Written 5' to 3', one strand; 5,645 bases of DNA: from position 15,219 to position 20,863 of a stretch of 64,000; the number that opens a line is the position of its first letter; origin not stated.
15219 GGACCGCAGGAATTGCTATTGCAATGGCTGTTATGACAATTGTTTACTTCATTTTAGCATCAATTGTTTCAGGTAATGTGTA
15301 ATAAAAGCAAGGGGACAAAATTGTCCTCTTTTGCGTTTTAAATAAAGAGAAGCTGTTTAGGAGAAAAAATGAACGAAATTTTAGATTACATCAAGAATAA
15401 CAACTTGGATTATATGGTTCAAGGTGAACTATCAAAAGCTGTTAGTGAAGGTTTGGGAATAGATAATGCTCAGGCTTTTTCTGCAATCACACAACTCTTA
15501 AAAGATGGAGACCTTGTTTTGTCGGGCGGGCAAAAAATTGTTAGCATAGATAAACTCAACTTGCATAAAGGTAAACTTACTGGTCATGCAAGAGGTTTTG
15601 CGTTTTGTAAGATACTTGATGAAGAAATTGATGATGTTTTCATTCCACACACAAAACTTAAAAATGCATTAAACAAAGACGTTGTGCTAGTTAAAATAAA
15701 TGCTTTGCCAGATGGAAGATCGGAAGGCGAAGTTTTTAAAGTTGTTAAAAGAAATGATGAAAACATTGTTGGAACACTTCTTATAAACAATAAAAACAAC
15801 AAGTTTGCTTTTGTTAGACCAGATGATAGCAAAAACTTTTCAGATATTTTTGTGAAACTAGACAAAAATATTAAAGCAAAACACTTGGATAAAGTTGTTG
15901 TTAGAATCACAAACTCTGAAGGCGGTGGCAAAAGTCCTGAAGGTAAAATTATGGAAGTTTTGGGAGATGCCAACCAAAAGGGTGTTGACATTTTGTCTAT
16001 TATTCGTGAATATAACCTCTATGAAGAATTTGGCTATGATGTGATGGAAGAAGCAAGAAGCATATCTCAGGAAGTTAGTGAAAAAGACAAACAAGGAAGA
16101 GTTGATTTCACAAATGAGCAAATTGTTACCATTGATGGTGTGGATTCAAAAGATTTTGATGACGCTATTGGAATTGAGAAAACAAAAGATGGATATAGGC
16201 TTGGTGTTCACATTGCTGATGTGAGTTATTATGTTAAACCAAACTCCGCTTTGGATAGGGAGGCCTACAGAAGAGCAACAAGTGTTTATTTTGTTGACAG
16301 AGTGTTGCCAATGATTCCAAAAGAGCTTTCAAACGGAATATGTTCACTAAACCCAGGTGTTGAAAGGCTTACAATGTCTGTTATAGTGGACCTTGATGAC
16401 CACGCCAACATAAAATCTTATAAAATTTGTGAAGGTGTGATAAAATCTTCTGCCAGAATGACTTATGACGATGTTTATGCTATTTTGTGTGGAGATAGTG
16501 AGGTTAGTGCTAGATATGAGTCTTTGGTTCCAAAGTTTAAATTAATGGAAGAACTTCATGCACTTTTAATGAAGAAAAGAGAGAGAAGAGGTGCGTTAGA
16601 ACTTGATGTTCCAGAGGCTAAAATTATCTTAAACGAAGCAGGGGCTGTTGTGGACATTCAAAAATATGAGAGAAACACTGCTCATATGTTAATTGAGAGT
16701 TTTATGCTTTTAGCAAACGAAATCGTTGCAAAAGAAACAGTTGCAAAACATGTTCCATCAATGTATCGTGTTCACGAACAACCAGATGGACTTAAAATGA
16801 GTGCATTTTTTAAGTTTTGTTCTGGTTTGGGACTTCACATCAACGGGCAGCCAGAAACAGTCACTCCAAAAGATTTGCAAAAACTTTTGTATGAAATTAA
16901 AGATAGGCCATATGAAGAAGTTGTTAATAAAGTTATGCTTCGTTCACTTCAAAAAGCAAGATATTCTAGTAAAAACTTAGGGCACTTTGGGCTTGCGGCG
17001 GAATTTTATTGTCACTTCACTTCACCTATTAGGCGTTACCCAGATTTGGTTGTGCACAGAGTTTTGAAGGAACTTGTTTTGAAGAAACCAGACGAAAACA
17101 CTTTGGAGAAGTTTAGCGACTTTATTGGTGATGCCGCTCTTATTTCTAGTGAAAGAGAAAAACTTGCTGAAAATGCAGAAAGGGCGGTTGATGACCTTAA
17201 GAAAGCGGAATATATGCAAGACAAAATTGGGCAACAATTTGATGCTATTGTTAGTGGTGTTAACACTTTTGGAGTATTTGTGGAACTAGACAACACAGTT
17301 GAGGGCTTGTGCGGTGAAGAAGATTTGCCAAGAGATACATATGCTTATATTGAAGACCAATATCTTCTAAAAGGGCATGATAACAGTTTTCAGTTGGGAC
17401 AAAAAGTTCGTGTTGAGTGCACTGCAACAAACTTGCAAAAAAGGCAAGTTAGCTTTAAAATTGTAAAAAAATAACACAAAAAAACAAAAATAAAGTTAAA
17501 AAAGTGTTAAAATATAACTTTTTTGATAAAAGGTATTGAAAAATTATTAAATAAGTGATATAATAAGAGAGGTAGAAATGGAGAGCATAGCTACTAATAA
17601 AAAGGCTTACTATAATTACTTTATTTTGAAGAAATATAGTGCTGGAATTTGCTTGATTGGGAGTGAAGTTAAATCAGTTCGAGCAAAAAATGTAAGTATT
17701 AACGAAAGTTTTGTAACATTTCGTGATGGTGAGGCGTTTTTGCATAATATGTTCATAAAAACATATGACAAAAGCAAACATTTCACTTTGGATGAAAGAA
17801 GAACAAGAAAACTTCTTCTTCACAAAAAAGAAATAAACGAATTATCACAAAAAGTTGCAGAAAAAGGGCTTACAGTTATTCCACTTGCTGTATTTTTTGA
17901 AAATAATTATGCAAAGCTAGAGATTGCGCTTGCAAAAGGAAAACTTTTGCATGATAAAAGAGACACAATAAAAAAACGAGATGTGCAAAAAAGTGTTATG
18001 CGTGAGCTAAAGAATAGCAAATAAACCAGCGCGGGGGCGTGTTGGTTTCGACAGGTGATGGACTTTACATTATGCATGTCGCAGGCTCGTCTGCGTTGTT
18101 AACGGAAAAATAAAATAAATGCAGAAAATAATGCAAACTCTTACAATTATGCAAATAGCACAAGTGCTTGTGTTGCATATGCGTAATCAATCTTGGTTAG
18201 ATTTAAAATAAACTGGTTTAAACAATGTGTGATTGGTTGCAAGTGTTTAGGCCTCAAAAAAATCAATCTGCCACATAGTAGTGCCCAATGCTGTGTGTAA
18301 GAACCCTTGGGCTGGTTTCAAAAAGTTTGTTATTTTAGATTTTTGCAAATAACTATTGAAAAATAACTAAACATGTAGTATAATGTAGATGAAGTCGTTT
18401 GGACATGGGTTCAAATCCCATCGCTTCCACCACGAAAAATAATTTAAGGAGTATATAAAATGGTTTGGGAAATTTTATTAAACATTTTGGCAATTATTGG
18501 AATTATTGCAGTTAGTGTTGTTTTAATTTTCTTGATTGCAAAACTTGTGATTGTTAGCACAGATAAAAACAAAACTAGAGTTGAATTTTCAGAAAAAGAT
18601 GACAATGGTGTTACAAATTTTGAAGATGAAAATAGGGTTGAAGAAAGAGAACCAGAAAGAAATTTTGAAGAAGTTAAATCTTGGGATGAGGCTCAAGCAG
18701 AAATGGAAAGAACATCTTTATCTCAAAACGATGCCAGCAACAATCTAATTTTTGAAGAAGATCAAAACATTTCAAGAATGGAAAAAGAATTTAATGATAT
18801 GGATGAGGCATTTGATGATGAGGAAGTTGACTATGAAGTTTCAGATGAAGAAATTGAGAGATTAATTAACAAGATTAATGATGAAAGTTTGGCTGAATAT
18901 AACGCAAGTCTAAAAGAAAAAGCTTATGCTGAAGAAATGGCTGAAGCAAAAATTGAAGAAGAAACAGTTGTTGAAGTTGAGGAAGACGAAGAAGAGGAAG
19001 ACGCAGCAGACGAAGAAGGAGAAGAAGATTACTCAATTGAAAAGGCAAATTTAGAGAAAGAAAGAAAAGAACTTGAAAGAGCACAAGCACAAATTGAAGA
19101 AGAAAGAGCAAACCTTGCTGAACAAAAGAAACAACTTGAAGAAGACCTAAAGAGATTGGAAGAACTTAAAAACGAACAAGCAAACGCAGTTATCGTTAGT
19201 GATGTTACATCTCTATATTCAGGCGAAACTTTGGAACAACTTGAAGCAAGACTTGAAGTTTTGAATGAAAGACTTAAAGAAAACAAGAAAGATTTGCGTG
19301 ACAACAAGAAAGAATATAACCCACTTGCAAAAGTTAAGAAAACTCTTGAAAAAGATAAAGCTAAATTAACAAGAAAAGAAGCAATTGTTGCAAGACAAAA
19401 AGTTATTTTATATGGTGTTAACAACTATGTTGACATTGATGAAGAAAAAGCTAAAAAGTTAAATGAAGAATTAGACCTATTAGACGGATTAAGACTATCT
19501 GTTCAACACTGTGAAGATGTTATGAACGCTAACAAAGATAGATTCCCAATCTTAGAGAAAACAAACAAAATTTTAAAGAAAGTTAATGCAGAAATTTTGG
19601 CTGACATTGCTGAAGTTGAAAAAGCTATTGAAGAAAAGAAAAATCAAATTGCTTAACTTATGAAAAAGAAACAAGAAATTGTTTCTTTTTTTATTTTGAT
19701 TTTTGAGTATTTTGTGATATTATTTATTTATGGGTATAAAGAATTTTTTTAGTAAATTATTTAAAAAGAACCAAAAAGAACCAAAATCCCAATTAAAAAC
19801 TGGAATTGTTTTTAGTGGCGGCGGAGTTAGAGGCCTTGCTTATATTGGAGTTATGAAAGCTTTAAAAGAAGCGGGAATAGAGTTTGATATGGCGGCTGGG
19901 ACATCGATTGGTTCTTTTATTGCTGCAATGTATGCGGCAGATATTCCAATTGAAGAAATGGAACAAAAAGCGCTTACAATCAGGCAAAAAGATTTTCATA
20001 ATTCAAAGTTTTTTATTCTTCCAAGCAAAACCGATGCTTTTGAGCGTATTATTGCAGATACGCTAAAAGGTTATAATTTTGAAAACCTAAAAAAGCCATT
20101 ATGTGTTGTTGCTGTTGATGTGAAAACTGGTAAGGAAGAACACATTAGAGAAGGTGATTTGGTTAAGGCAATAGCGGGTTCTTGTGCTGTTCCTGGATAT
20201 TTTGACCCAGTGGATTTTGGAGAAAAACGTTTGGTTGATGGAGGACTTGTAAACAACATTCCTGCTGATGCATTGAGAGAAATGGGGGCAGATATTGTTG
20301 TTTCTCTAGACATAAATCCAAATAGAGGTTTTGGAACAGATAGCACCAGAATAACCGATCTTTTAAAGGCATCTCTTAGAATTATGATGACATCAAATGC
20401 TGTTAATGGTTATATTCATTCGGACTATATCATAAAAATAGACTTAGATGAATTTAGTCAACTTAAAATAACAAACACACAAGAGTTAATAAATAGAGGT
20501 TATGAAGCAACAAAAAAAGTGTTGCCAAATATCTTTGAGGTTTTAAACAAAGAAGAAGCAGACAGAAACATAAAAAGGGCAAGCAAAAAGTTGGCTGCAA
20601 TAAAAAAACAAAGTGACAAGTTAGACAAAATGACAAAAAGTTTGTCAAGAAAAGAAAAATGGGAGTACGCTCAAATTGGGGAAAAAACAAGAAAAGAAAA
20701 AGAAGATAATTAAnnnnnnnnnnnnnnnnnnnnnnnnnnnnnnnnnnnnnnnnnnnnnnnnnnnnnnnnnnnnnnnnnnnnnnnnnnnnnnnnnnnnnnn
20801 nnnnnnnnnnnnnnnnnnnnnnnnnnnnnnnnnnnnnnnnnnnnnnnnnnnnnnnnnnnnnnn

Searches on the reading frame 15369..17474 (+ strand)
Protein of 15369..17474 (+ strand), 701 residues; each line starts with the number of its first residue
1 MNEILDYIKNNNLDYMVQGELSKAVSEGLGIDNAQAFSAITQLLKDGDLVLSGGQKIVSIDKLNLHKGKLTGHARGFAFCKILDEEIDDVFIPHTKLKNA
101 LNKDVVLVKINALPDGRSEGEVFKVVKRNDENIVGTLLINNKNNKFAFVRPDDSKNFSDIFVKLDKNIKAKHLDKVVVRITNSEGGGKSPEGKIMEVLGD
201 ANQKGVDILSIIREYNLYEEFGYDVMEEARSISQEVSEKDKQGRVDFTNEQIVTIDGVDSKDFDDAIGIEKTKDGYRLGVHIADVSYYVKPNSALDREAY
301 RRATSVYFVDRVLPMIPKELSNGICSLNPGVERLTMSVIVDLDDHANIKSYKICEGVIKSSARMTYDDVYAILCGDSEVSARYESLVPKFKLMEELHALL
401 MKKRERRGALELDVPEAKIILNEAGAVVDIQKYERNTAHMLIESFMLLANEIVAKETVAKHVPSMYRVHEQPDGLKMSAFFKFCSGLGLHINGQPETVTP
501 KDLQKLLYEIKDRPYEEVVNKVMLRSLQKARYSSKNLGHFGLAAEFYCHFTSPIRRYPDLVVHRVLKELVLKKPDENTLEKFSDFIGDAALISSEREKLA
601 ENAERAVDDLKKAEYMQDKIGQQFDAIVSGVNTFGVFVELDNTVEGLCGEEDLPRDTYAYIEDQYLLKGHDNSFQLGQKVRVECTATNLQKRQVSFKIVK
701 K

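Call 17: search_protein_families(library=pfam, proteins=[window:15369-17474:+], max_evalue=0.00001)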
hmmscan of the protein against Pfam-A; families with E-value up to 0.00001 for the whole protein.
window:15369-17474:+ (701 aa): 4 families
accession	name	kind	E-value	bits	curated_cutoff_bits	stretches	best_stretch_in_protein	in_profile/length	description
PF00773.25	RNB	-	1.7e-114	382.9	29.3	1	244-570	1-324/326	RNB domain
PF17876.7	CSD2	-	1e-30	106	26.2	1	148-221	1-73/74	Cold shock domain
PF08206.17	OB_RNB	-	7.3e-24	83.7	24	2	68-122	1-55/58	Ribonuclease B OB domain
PF00575.29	S1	-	6.3e-08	33.3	22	1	618-697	2-72/74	S1 RNA binding domain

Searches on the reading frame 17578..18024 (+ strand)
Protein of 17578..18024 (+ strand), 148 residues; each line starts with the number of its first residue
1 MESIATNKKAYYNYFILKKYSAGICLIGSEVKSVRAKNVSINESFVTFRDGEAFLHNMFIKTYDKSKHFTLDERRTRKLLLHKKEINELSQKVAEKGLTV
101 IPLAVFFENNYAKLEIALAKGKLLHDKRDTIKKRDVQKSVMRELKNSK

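Call 17: search_protein_families(library=pfam, proteins=[window:17578-18024:+], max_evalue=0.00001)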
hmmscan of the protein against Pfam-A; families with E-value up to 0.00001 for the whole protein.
window:17578-18024:+ (148 aa): 1 family
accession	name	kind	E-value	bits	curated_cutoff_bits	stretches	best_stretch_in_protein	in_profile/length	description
PF01668.23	SmpB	-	9.7e-56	188.1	27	1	4-146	1-143/143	SmpB protein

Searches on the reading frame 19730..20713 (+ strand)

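Call 17: search_protein_families(library=pfam, proteins=[window:19730-20713:+], max_evalue=0.00001)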
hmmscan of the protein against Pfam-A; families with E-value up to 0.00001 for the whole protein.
window:19730-20713:+ (327 aa): 1 family
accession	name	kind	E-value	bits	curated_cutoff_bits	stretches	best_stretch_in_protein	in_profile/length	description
PF01734.28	Patatin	-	1.2e-36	127.2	27.7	1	26-182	1-190/191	Patatin-like phospholipase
